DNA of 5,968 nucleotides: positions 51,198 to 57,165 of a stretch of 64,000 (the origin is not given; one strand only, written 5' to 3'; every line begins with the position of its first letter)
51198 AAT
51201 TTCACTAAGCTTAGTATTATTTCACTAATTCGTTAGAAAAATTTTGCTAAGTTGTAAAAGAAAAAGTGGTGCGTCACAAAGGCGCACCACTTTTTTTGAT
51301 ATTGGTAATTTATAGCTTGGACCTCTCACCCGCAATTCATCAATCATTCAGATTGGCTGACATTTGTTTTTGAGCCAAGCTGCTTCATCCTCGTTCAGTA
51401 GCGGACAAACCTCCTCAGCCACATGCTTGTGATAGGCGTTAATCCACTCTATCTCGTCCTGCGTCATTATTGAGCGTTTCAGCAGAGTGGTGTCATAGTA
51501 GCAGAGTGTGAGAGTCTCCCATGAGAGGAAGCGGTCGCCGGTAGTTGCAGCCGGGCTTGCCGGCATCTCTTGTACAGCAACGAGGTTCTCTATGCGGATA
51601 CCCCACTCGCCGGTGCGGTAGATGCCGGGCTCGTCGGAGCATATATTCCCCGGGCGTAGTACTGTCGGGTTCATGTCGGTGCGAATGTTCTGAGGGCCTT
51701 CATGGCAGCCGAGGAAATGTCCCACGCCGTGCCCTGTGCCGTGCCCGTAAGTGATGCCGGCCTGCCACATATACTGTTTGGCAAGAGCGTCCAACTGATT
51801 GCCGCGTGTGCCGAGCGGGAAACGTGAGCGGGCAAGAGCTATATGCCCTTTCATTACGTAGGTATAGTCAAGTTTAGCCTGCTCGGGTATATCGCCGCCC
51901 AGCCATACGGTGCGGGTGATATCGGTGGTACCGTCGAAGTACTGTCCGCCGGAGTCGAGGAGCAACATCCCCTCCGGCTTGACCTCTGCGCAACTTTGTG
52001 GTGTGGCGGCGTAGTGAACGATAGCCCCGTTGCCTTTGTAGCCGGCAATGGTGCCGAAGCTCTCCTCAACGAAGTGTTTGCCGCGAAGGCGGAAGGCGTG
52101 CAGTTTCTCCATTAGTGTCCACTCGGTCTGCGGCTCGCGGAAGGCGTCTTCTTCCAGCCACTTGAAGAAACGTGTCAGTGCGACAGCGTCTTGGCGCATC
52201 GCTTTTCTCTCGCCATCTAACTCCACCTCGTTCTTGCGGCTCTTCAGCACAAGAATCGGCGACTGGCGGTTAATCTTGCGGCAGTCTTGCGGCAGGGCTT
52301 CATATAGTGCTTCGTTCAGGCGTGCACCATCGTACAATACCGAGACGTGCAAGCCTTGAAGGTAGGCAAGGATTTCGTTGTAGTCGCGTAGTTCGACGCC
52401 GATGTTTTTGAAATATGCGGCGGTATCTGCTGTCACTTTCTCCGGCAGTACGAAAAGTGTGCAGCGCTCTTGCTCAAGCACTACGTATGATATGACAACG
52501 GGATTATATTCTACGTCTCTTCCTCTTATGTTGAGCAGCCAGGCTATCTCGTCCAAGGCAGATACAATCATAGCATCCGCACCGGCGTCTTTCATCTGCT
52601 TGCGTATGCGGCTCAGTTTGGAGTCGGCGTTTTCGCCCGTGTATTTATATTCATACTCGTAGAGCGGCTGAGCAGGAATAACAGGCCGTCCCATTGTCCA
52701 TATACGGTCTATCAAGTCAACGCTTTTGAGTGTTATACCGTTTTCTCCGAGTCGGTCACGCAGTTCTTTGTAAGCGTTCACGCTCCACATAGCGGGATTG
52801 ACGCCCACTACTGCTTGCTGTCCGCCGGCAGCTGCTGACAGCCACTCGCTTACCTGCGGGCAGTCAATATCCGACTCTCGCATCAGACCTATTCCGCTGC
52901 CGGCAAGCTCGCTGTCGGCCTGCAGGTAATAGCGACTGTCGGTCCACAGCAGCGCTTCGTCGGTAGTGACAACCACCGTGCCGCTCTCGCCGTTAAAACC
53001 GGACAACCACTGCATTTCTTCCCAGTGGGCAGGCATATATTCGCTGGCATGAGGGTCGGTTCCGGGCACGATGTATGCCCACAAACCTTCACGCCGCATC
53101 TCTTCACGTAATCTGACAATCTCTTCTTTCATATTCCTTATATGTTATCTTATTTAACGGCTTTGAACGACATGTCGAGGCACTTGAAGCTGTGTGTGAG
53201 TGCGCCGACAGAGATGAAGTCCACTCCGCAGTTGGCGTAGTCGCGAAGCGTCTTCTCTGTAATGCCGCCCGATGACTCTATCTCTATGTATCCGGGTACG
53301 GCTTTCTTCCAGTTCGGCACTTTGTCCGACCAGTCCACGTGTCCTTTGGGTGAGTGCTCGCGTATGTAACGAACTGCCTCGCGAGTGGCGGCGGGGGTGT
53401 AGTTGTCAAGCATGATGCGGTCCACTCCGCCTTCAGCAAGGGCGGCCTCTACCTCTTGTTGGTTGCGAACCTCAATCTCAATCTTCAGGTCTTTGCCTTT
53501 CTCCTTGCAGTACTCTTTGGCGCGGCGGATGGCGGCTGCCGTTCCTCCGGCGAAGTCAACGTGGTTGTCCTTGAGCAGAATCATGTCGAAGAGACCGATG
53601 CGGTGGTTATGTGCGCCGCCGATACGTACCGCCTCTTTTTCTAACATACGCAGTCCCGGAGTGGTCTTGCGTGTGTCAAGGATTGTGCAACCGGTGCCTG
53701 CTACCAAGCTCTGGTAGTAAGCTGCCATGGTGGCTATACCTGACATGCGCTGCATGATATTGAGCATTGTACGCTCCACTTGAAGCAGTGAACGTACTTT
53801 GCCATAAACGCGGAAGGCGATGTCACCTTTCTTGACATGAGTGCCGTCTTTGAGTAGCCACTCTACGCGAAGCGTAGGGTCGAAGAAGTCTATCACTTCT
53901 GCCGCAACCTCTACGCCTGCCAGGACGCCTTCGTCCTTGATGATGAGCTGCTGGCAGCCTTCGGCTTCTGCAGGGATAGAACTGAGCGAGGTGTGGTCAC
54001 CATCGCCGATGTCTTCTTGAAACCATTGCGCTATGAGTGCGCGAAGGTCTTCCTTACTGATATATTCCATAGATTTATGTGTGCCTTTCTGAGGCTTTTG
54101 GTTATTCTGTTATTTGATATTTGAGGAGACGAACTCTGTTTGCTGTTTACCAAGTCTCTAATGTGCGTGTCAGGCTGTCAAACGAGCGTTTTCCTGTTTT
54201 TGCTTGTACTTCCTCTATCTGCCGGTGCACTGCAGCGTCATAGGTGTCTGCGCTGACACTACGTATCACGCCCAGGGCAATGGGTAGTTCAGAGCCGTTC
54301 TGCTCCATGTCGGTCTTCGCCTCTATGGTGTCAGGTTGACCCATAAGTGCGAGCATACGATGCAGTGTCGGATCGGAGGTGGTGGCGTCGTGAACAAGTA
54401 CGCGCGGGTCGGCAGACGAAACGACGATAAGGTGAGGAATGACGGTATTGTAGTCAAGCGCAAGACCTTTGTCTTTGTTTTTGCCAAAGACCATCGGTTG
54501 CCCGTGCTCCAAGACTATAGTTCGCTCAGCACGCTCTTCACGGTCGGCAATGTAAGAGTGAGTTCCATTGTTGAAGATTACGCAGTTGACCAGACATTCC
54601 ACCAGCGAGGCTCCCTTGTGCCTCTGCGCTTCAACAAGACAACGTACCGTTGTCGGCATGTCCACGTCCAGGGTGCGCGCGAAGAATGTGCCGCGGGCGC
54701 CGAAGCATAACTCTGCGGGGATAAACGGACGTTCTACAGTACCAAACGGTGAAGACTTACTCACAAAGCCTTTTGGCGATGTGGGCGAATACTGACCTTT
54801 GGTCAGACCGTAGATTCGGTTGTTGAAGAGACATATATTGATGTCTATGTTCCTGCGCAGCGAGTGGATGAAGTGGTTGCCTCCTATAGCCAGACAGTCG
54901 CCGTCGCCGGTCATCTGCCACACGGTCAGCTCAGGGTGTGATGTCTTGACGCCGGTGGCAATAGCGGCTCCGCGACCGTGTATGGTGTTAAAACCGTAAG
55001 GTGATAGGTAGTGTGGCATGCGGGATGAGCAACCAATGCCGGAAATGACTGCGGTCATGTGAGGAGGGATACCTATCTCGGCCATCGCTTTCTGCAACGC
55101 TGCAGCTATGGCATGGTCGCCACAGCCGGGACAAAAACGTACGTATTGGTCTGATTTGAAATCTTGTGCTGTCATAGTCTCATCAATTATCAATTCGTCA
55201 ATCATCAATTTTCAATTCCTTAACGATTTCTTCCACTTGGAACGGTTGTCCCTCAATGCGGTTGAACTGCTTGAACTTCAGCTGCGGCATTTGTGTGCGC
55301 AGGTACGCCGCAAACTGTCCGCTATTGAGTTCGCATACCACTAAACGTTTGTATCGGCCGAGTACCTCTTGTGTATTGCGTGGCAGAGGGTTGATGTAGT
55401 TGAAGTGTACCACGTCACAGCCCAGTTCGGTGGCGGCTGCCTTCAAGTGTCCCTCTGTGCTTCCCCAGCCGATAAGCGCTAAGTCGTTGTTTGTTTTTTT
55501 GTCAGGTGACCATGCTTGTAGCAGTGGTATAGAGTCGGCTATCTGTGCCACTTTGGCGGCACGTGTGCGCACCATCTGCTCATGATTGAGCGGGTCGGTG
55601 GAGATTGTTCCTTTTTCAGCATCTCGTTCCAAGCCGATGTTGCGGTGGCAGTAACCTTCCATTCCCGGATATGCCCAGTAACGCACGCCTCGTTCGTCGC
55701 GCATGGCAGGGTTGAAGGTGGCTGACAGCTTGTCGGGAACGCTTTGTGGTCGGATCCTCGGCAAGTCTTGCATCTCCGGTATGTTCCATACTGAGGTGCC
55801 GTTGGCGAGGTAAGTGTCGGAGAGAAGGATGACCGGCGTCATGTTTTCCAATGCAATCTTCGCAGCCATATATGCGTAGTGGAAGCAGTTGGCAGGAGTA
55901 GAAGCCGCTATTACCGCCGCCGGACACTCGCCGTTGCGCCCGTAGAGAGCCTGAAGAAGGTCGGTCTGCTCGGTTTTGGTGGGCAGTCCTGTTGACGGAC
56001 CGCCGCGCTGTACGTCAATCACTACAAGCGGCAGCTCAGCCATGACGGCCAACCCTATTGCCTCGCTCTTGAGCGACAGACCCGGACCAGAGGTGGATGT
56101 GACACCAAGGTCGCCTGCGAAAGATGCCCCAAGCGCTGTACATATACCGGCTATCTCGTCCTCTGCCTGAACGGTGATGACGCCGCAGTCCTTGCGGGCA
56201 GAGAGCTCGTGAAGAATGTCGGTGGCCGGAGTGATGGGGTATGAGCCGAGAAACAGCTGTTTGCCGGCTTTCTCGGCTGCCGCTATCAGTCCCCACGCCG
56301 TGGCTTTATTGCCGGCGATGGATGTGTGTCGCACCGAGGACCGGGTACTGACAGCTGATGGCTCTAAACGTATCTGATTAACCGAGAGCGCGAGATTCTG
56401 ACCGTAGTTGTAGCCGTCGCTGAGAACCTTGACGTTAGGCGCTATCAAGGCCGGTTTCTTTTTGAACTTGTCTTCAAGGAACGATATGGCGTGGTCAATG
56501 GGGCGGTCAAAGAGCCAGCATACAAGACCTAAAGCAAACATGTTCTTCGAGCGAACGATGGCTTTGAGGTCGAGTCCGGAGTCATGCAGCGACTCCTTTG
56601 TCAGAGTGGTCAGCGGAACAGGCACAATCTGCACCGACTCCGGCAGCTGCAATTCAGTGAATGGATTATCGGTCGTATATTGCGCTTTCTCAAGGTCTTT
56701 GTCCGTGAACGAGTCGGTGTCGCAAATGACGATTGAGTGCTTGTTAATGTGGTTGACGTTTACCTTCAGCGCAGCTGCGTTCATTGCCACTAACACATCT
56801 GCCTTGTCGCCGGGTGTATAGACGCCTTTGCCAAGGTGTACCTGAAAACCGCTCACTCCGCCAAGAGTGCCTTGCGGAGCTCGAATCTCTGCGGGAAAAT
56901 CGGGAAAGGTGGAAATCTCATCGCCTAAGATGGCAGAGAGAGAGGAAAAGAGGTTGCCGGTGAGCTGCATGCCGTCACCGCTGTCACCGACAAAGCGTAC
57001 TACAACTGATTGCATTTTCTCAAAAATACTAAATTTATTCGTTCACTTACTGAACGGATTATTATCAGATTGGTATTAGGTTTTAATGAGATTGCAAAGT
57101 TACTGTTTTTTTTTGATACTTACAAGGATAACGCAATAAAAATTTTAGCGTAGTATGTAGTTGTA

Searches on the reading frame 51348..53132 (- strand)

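Call 79: search_protein_families(library=pfam, proteins=[window:51348-53132:-], max_evalue=0.00001)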
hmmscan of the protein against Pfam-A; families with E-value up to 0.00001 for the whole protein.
window:51348-53132:- (594 aa): 4 families
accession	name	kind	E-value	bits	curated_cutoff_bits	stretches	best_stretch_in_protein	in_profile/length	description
PF16189.11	Creatinase_N_2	-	6.9e-51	172.9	29.7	1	149-304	2-161/161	Creatinase/Prolidase N-terminal domain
PF00557.29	Peptidase_M24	-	2.1e-45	155.5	23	1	309-522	4-208/208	Metallopeptidase family M24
PF16188.10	Peptidase_M24_C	-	1.8e-22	79.5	28.9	1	535-594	2-63/63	C-terminal region of peptidase_M24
PF01321.24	Creatinase_N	-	2.4e-22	80.2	22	1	7-139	4-119/128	Creatinase/Prolidase N-terminal domain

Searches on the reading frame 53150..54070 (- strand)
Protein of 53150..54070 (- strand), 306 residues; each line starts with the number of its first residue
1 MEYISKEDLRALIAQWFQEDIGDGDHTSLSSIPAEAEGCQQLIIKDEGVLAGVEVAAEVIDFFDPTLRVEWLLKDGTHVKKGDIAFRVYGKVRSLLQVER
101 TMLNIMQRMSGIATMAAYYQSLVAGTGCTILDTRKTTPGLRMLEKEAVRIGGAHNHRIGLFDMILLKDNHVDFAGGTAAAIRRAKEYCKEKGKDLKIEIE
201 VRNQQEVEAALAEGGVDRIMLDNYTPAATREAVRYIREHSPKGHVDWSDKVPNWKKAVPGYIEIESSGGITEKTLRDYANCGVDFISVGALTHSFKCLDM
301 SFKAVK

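Call 79: search_protein_families(library=pfam, proteins=[window:53150-54070:-], max_evalue=0.00001)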
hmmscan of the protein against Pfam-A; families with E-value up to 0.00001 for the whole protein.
window:53150-54070:- (306 aa): 2 families
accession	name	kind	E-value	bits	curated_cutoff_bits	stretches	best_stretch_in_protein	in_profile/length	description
PF01729.25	QRPTase_C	-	8.3e-54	182.3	23.1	1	112-303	1-169/169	Quinolinate phosphoribosyl transferase, C-terminal domain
PF02749.22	QRPTase_N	-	3.4e-20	72.5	27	1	25-110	1-82/82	Quinolinate phosphoribosyl transferase, N-terminal domain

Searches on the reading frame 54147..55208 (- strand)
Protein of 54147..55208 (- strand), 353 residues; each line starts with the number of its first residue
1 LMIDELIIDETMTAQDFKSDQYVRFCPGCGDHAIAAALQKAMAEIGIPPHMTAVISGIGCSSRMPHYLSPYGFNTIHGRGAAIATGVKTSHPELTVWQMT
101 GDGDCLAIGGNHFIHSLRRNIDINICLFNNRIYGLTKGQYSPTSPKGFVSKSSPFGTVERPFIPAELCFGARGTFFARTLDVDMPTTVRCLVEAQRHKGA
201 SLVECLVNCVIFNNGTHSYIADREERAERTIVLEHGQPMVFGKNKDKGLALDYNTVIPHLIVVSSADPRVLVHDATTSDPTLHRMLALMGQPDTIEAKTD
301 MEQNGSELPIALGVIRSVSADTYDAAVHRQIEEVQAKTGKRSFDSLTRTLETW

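Call 79: search_protein_families(library=pfam, proteins=[window:54147-55208:-], max_evalue=0.00001)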
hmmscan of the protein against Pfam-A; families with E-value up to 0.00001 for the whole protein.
window:54147-55208:- (353 aa): 1 family
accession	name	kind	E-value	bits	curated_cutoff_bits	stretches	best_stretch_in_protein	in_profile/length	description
PF02775.26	TPP_enzyme_C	-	6.4e-26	91.4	21.9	1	58-205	2-151/151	Thiamine pyrophosphate enzyme, C-terminal TPP binding domain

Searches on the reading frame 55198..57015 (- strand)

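Call 79: search_protein_families(library=pfam, proteins=[window:55198-57015:-], max_evalue=0.00001)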
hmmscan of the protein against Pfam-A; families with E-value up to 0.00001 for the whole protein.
window:55198-57015:- (605 aa): 2 families
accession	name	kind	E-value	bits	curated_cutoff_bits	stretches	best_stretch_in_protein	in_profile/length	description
PF01855.24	POR_N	-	3.6e-48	164.7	27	1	251-436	6-193/231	Pyruvate flavodoxin/ferredoxin oxidoreductase, thiamine diP-bdg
PF01558.24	POR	-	7.8e-26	91.7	27.4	1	13-202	2-172/173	Pyruvate ferredoxin/flavodoxin oxidoreductase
